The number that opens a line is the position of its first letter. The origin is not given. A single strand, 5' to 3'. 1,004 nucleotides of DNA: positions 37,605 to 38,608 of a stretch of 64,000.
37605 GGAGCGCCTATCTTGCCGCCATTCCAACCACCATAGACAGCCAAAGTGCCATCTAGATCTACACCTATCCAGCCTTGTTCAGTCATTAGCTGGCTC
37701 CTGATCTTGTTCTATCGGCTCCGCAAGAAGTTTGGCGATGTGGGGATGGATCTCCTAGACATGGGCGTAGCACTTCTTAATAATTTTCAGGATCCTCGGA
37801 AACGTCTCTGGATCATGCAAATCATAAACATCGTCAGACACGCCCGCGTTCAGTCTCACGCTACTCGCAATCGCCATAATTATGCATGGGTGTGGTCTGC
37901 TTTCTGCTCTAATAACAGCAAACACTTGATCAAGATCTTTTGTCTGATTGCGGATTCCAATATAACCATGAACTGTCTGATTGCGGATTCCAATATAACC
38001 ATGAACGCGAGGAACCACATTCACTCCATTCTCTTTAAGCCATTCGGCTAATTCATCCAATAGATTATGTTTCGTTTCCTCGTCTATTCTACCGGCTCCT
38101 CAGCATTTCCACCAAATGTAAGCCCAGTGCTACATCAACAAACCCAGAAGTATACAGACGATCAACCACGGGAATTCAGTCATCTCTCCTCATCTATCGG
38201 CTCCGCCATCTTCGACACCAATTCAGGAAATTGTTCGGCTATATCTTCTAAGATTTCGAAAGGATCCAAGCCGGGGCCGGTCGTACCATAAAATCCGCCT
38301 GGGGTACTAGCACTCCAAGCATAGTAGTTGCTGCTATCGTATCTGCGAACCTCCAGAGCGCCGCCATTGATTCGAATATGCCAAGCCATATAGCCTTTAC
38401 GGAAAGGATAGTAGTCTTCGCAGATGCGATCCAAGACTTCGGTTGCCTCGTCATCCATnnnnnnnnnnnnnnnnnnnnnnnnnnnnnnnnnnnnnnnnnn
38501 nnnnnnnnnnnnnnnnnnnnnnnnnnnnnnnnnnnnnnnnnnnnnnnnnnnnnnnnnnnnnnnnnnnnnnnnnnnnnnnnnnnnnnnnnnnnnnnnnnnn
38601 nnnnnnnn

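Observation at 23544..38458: Two co-occurring paralogous small-protein families, duplicated as a two-gene cassette and once fused into a single ORF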

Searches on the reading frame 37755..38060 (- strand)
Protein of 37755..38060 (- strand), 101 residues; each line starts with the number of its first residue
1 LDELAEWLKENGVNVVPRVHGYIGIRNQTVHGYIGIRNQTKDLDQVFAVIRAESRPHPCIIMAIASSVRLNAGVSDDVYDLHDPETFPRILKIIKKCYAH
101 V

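Call 4: search_protein_families(library=phrogs, proteins=[window:37755-38060:-], max_evalue=1)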
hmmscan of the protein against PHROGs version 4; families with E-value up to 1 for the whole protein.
window:37755-38060:- (101 aa): 4 families
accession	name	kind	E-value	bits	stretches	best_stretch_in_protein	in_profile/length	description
phrog_6928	-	transcription regulation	0.18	12.6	1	44-69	150-176/202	transcriptional repressor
phrog_3570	-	unknown function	0.21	13.2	1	52-87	38-73/83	-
phrog_12417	-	unknown function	0.23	12.6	1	18-81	9-67/162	-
phrog_13667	-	unknown function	0.38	11.2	1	2-63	75-136/297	-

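Call 5: search_protein_families(library=pfam, proteins=[window:37755-38060:-], max_evalue=1)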
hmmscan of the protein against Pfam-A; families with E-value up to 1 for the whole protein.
window:37755-38060:- (101 aa): 1 family
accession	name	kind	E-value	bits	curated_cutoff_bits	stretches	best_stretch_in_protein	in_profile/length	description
PF13986.11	DUF4224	-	0.15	12.5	22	1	5-23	20-38/45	Domain of unknown function (DUF4224)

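Call 92: search_protein_families(library=padloc, proteins=[window:37755-38060:-], max_evalue=0.1)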
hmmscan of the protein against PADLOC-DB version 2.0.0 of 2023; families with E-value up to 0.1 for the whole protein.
window:37755-38060:- (101 aa): 0 families

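Call 93: search_protein_families(library=ncbifam, proteins=[window:37755-38060:-], max_evalue=0.1)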
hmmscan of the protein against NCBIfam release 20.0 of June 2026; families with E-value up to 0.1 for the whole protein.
window:37755-38060:- (101 aa): 0 families

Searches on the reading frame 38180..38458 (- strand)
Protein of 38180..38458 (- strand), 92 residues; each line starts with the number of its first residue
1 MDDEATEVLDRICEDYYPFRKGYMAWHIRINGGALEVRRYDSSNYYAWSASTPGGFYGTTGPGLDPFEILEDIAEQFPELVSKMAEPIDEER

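Call 4: search_protein_families(library=phrogs, proteins=[window:38180-38458:-], max_evalue=1)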
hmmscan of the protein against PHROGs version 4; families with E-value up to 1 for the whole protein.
window:38180-38458:- (92 aa): 0 families

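Call 5: search_protein_families(library=pfam, proteins=[window:38180-38458:-], max_evalue=1)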
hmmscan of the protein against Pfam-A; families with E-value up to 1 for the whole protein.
window:38180-38458:- (92 aa): 0 families

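Call 15: find_homologous_proteins(query=A2, max_evalue=1)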
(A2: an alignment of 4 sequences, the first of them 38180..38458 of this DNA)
Query A2 (4 sequences) (92 aa, profile of the alignment): 5 proteins with E <= 1 among 295 candidates.
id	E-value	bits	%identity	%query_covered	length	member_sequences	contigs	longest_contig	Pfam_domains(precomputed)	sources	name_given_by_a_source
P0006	1.4e-28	117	44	27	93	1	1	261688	-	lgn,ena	-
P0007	1.3e-26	111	40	27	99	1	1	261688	-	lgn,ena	-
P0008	6.4e-26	109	100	100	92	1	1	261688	-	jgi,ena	-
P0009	1.8e-24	104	44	27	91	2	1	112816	-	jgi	-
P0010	3.2e-9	55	50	24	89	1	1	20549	-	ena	-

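Call 17: find_encoding_contigs(protein=P0010, flank=10000, max_places=4)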
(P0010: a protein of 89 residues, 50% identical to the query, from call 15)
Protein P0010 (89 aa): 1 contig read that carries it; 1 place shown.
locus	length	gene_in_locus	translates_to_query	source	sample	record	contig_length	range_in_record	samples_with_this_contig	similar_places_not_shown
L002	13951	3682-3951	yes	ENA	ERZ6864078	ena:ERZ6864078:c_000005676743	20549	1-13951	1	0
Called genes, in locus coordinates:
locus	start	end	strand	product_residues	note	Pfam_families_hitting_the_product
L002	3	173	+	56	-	?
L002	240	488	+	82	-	-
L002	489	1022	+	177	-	PF00265:TK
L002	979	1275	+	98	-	-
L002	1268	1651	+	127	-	-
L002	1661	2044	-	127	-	-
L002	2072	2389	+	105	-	-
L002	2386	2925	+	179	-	PF01885:PTS_2-RNA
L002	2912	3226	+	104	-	-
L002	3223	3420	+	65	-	-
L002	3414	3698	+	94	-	-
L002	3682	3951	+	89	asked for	-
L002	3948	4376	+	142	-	-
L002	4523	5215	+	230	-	PF03462:PCRF, PF00472:RF-1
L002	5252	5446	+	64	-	-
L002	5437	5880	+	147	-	-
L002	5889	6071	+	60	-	-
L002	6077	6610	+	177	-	-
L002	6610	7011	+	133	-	-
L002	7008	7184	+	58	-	-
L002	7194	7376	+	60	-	-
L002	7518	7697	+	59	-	-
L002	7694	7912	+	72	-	-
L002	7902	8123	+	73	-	-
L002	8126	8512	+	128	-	-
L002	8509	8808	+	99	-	-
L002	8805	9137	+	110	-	-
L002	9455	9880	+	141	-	-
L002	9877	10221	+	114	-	-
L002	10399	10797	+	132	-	PF01981:PTH2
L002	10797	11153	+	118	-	PF22751:DUF488-N3a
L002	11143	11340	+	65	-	-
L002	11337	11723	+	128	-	-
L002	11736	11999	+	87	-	-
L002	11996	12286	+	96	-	PF21866:DUF6915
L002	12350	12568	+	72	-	-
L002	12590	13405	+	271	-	-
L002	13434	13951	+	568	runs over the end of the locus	PF13578:Methyltransf_24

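Call 18: find_encoding_contigs(protein=P0009, flank=10000, max_places=4)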
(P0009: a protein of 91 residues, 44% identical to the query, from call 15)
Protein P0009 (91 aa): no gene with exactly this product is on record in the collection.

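Call 92: search_protein_families(library=padloc, proteins=[window:38180-38458:-], max_evalue=0.1)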
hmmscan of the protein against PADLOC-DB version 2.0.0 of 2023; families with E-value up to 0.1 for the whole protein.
window:38180-38458:- (92 aa): 0 families

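Call 93: search_protein_families(library=ncbifam, proteins=[window:38180-38458:-], max_evalue=0.1)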
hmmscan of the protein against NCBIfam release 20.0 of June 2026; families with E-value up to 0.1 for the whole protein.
window:38180-38458:- (92 aa): 0 families

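Call 103: search_solved_structures(query=A2, max_evalue=1)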
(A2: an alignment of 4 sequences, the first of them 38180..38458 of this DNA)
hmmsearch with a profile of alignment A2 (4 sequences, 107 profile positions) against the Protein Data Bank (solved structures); distinct sequences matched with E-value up to 1: 0.
